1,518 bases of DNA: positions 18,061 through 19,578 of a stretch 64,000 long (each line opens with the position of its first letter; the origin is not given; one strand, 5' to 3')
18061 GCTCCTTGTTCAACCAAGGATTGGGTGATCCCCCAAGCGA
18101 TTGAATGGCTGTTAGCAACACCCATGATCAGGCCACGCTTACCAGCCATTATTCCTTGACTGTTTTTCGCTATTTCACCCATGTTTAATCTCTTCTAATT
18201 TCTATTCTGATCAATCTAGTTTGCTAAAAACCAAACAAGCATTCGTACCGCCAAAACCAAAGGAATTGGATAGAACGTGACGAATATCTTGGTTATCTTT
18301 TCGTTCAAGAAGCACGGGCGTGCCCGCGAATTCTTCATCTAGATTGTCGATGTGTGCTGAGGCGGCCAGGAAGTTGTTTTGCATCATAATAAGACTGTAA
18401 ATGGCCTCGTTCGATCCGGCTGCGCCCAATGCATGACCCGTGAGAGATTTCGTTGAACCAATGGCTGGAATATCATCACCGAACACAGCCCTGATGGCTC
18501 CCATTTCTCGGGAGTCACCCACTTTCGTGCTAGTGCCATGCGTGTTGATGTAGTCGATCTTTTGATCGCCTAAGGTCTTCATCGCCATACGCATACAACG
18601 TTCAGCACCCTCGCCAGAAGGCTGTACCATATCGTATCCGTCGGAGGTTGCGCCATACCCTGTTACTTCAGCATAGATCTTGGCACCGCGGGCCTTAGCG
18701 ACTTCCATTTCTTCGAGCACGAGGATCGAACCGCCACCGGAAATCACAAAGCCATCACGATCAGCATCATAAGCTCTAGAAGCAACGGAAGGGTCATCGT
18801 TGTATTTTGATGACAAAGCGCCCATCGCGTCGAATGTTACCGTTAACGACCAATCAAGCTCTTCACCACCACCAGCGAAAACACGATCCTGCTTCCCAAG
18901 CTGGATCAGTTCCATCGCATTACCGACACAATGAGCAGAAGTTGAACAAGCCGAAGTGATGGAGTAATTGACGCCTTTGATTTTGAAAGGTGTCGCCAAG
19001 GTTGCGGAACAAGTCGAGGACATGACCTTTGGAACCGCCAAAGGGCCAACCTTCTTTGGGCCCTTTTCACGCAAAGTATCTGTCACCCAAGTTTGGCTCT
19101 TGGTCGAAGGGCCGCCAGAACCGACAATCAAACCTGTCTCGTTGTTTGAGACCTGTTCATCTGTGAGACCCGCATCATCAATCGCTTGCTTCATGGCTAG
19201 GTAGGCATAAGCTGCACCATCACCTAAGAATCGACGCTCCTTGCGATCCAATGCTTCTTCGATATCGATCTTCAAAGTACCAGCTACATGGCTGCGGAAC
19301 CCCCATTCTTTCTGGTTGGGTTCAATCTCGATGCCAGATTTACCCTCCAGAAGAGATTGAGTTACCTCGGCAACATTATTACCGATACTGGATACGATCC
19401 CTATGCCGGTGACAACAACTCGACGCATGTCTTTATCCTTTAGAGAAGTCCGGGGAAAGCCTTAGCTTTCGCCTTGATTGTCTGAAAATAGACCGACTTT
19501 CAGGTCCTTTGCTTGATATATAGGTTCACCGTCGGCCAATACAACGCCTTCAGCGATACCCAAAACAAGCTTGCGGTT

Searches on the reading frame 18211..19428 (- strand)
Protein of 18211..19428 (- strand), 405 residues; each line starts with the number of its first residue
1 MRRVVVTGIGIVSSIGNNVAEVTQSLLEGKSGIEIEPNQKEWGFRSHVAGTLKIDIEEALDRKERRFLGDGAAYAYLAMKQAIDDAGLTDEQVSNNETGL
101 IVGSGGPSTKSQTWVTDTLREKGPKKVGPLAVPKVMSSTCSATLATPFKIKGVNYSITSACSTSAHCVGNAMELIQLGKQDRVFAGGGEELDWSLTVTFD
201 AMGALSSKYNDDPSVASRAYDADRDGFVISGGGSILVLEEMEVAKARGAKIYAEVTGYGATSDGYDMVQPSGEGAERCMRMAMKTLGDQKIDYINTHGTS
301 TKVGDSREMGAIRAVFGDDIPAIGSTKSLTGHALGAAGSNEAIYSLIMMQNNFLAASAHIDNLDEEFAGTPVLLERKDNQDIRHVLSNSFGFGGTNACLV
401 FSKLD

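Call 19: search_protein_families(library=pfam, proteins=[window:18211-19428:-], max_evalue=0.00001)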
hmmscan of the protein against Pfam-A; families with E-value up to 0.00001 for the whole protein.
window:18211-19428:- (405 aa): 2 families
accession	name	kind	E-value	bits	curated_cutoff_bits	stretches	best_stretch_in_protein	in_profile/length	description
PF00109.32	ketoacyl-synt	-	8.3e-41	140.7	20.8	1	1-243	1-251/252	Beta-ketoacyl synthase, N-terminal domain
PF02801.28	Ketoacyl-synt_C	-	1.6e-30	106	20.8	1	252-360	1-118/119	Beta-ketoacyl synthase, C-terminal domain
